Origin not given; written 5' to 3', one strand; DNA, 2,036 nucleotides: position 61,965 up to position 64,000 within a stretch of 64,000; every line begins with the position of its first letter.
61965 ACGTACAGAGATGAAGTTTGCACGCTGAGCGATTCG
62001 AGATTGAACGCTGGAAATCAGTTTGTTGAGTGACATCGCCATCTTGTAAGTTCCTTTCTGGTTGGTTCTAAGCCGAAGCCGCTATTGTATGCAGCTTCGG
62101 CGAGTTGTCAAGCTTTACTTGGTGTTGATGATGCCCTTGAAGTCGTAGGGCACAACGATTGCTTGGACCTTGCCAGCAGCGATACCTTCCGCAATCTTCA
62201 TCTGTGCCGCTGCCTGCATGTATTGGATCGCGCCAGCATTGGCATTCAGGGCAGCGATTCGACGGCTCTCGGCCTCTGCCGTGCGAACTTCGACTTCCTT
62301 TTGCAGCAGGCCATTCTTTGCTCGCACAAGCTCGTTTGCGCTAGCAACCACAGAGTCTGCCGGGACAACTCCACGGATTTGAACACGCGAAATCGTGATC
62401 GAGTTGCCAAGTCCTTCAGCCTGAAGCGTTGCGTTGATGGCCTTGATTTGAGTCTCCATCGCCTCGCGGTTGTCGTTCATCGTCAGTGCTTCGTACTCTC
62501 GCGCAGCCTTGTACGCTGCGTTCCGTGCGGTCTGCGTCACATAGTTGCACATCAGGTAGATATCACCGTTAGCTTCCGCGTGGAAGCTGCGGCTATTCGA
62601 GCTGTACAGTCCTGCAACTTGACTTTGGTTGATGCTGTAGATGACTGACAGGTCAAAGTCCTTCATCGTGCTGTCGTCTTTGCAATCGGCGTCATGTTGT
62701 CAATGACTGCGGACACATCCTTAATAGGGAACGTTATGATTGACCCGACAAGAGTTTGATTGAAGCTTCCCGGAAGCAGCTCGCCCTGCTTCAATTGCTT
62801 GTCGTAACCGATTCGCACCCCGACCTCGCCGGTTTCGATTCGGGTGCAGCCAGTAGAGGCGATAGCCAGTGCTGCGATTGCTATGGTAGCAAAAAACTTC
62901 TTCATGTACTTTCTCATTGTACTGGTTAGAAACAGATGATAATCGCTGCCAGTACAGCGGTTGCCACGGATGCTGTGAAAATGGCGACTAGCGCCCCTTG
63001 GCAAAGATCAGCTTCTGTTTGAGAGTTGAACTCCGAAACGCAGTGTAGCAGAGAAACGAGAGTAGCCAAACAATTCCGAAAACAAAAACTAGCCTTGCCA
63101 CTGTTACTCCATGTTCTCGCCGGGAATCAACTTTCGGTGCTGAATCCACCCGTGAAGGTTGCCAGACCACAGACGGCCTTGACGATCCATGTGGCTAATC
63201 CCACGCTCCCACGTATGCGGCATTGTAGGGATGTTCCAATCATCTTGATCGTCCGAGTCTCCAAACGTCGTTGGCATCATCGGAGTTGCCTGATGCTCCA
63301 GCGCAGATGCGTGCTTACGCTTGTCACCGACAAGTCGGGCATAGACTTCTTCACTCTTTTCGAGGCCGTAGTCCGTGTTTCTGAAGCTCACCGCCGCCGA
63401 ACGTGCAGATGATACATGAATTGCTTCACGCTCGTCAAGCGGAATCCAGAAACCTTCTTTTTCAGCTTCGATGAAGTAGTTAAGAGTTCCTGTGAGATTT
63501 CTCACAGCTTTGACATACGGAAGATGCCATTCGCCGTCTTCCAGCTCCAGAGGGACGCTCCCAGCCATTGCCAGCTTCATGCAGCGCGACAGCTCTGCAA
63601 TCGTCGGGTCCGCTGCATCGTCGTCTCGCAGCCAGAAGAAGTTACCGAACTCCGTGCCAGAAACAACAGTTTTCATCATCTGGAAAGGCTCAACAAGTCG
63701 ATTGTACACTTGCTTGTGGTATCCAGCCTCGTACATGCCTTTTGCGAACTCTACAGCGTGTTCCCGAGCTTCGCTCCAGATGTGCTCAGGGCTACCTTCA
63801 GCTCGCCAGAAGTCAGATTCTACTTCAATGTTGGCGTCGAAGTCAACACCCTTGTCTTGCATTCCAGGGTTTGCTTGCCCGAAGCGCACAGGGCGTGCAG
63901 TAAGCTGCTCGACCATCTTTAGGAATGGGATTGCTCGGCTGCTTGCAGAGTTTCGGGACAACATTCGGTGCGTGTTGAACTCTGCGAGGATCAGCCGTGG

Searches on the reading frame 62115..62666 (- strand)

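Call 38: search_protein_families(library=phrogs, proteins=[window:62115-62666:-], max_evalue=0.0001)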
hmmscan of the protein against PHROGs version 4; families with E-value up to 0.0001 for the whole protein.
window:62115-62666:- (183 aa): 1 family
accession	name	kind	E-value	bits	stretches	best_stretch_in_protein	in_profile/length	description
phrog_200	-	other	6.3e-12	46.3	1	3-160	168-314/379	lipoprotein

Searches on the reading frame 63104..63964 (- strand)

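Call 38: search_protein_families(library=phrogs, proteins=[window:63104-63964:-], max_evalue=0.0001)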
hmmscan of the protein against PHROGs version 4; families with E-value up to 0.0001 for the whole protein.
window:63104-63964:- (286 aa): 1 family
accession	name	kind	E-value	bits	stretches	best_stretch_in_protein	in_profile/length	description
phrog_85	-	DNA, RNA and nucleotide metabolism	3e-64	218.9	1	2-285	452-704/866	thymidylate synthase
